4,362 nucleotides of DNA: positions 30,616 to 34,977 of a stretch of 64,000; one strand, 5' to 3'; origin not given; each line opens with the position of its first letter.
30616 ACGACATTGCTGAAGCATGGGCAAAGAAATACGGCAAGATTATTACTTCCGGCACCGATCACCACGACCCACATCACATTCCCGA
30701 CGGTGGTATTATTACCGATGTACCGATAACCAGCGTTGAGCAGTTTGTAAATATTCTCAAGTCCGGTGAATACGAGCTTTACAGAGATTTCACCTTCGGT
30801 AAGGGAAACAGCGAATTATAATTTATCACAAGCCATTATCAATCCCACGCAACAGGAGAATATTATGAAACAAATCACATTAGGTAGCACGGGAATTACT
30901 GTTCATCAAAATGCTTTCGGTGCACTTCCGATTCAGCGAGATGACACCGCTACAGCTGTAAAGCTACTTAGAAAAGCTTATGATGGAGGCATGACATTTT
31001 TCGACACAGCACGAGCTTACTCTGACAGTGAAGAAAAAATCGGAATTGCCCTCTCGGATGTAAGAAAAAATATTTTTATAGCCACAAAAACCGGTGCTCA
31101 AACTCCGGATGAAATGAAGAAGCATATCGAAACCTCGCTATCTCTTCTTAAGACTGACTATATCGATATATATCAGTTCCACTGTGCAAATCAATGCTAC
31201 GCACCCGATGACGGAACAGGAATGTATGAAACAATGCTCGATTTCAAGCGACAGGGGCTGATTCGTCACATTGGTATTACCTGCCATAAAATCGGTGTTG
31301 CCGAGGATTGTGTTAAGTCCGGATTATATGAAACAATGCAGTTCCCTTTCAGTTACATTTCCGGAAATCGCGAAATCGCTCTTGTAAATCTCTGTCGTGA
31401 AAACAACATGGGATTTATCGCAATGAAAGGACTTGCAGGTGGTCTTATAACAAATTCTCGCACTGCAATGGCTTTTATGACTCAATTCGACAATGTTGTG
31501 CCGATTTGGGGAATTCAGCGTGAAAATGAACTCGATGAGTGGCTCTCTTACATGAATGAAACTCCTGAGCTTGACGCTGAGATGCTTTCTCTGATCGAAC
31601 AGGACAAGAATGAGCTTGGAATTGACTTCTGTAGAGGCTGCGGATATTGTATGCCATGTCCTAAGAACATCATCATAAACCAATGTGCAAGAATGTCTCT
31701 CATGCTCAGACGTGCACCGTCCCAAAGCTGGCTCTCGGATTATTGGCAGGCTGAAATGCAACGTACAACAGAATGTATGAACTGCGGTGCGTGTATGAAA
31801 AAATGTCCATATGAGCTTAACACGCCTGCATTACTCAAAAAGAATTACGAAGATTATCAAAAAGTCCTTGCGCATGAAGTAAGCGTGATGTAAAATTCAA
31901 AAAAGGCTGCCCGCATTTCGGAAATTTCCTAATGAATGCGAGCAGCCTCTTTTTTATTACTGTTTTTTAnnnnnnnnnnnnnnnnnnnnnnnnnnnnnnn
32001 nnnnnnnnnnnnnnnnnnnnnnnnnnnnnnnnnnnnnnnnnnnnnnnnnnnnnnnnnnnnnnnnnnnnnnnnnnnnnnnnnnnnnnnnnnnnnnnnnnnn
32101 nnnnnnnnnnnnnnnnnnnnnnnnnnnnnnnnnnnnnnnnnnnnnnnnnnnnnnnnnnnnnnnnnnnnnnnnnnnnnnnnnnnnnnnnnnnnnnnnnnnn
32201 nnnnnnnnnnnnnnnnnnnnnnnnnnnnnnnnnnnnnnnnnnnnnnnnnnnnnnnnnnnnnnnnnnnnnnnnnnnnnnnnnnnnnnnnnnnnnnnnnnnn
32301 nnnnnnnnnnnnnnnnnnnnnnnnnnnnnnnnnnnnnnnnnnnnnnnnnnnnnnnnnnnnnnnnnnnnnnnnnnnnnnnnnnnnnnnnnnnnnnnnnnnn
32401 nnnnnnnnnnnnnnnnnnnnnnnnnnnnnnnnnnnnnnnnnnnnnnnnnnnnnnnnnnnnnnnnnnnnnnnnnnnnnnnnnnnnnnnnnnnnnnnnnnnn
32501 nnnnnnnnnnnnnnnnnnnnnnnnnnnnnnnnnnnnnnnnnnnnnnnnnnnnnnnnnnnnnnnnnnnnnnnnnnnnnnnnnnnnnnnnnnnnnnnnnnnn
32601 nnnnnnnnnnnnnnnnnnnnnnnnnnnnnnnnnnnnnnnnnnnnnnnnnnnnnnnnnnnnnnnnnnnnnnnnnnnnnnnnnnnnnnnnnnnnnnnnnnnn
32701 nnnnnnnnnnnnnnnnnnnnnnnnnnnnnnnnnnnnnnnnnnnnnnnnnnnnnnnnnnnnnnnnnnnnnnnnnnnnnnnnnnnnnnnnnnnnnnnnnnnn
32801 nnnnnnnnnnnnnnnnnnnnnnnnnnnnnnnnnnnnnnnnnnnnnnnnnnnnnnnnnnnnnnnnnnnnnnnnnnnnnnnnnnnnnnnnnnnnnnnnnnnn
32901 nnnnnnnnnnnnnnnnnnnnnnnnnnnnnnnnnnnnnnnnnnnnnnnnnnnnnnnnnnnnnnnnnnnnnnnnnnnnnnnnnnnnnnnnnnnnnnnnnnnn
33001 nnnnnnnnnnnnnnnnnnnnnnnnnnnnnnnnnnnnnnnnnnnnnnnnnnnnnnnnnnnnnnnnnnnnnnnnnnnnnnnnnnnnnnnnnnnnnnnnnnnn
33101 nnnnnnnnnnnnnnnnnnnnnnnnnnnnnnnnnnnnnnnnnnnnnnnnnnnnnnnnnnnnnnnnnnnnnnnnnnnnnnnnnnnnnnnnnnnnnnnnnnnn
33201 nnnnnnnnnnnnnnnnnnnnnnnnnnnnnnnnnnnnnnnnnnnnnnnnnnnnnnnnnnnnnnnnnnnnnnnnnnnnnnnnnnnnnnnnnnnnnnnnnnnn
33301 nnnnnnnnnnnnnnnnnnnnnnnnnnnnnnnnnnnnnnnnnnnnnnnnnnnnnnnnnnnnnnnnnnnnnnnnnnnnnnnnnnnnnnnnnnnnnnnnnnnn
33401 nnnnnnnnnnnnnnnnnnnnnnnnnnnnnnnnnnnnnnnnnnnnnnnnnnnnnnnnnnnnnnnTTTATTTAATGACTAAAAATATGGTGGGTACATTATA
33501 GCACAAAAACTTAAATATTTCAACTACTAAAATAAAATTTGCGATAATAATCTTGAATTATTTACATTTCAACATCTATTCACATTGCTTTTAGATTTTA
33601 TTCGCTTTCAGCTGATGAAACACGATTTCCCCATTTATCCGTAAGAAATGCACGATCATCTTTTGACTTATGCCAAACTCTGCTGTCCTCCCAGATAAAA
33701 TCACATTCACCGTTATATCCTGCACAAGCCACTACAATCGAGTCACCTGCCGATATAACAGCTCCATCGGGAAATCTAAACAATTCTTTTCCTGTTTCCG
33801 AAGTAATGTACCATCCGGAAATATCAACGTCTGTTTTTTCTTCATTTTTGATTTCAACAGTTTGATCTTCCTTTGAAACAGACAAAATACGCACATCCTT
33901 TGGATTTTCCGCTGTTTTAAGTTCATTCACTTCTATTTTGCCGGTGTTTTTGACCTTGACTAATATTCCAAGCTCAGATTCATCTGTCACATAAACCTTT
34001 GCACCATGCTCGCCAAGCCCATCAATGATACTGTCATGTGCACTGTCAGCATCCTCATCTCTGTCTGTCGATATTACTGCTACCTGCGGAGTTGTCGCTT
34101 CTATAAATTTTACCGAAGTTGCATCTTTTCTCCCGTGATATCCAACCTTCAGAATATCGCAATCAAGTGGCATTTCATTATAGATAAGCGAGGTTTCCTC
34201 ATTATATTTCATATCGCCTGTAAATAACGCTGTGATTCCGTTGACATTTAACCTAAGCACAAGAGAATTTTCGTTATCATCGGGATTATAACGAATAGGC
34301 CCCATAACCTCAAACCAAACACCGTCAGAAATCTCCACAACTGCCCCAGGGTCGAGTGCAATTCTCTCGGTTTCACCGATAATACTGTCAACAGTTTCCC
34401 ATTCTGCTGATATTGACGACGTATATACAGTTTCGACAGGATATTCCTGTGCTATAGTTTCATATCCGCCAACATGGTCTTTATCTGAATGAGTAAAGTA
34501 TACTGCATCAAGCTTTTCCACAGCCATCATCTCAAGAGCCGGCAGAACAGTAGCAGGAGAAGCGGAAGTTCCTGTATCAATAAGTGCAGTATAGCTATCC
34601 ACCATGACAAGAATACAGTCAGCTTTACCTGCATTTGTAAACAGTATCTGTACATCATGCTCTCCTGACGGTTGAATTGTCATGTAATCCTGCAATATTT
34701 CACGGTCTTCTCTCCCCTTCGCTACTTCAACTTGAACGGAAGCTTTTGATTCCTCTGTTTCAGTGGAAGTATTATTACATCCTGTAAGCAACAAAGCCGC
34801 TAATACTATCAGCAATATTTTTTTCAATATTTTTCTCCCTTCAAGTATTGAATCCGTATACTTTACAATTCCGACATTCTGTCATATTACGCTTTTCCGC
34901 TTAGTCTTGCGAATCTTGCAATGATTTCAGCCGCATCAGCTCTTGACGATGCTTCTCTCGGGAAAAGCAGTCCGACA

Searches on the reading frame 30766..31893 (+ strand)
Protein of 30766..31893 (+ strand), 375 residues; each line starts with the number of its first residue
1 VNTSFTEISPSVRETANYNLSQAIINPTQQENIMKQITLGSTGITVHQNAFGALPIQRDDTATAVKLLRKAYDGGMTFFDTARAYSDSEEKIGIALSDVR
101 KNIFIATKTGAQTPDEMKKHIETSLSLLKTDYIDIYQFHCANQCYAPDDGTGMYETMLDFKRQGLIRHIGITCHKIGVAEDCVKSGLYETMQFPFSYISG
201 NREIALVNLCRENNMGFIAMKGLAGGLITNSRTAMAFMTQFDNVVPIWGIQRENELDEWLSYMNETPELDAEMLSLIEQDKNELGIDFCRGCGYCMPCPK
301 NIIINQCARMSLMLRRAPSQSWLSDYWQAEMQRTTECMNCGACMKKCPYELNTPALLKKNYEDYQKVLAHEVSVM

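Call 62: search_protein_families(library=pfam, proteins=[window:30766-31893:+], max_evalue=0.0001)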
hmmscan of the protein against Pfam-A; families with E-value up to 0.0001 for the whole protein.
window:30766-31893:+ (375 aa): 3 families
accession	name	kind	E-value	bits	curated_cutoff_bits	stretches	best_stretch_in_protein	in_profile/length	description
PF00248.27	Aldo_ket_red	-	5.7e-32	111.4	24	1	58-234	15-203/291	Aldo/keto reductase family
PF13534.11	Fer4_17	-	6.7e-08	33.4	22.2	1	288-352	1-61/61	4Fe-4S dicluster domain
PF13187.11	Fer4_9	-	4.4e-06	27.1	27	1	289-350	2-50/52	4Fe-4S dicluster domain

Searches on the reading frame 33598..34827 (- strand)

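Call 62: search_protein_families(library=pfam, proteins=[window:33598-34827:-], max_evalue=0.0001)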
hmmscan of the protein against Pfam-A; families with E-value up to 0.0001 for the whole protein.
window:33598-34827:- (409 aa): 3 families
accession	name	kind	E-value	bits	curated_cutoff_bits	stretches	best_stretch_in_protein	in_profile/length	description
PF00932.25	LTD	-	7.6e-14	52.4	34.3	1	294-405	4-104/109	Lamin Tail Domain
PF00753.33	Lactamase_B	-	2.9e-13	50.6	22.7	1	68-253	5-193/196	Metallo-beta-lactamase superfamily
PF12706.13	Lactamase_B_2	-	2.1e-08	34.4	27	1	82-212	4-149/200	Beta-lactamase superfamily domain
